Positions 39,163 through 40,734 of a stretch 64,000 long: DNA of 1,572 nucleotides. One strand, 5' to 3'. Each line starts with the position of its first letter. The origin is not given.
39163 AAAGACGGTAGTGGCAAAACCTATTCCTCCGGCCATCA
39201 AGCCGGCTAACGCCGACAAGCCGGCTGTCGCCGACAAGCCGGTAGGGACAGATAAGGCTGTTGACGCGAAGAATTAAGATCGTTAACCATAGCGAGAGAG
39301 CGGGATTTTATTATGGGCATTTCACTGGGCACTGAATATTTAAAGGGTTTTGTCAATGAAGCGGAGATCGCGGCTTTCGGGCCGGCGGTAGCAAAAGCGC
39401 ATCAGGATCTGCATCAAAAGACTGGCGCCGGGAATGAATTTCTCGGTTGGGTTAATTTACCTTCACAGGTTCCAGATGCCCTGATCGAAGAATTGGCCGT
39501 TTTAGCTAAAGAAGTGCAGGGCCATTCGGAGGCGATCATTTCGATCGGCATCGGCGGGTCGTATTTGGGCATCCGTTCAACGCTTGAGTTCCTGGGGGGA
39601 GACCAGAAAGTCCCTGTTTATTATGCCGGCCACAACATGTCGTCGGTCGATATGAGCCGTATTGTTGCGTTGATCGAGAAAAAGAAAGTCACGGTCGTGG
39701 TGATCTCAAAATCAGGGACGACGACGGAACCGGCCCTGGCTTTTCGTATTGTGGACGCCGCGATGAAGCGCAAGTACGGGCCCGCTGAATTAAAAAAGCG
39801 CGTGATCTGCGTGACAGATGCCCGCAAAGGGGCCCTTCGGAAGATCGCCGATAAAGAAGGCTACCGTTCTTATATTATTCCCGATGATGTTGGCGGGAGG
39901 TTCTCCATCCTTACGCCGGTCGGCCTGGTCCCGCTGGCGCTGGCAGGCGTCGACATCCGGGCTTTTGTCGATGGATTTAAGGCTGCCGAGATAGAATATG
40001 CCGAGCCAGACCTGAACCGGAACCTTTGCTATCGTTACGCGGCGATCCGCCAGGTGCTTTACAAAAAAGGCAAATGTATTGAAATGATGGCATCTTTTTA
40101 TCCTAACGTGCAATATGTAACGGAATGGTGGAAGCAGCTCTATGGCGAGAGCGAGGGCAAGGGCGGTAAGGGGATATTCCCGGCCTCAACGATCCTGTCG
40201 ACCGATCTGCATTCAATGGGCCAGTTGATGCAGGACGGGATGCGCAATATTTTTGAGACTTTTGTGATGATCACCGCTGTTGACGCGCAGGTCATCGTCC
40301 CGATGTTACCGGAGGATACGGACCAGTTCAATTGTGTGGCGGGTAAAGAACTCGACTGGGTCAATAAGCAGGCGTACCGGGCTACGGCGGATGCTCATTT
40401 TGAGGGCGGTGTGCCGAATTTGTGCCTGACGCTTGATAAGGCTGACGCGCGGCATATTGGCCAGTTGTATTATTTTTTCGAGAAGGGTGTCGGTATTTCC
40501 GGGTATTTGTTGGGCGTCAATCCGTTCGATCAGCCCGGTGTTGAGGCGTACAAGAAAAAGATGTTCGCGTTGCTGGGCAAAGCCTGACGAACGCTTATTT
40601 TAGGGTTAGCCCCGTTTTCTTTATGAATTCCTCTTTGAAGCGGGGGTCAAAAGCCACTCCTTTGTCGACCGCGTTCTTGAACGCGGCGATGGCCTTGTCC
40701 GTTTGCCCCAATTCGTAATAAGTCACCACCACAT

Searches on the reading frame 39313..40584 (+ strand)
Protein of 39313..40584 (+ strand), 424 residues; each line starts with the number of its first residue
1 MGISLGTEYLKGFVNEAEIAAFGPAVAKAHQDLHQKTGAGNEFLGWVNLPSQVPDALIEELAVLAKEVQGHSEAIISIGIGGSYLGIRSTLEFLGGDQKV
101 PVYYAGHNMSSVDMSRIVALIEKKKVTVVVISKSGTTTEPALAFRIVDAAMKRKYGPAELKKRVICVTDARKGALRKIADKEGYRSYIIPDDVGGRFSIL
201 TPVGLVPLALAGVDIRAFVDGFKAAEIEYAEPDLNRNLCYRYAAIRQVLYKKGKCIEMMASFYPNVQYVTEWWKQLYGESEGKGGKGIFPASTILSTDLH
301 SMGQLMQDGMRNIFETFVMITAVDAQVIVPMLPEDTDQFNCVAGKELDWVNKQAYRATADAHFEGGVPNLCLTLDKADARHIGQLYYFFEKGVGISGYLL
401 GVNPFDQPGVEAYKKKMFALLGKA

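Call 80: search_protein_families(library=pfam, proteins=[window:39313-40584:+], max_evalue=0.00001)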
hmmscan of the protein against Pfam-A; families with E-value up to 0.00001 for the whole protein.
window:39313-40584:+ (424 aa): 1 family
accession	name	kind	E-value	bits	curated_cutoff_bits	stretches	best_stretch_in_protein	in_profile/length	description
PF00342.24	PGI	-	2.6e-21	76.3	22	1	73-414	97-459/486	Phosphoglucose isomerase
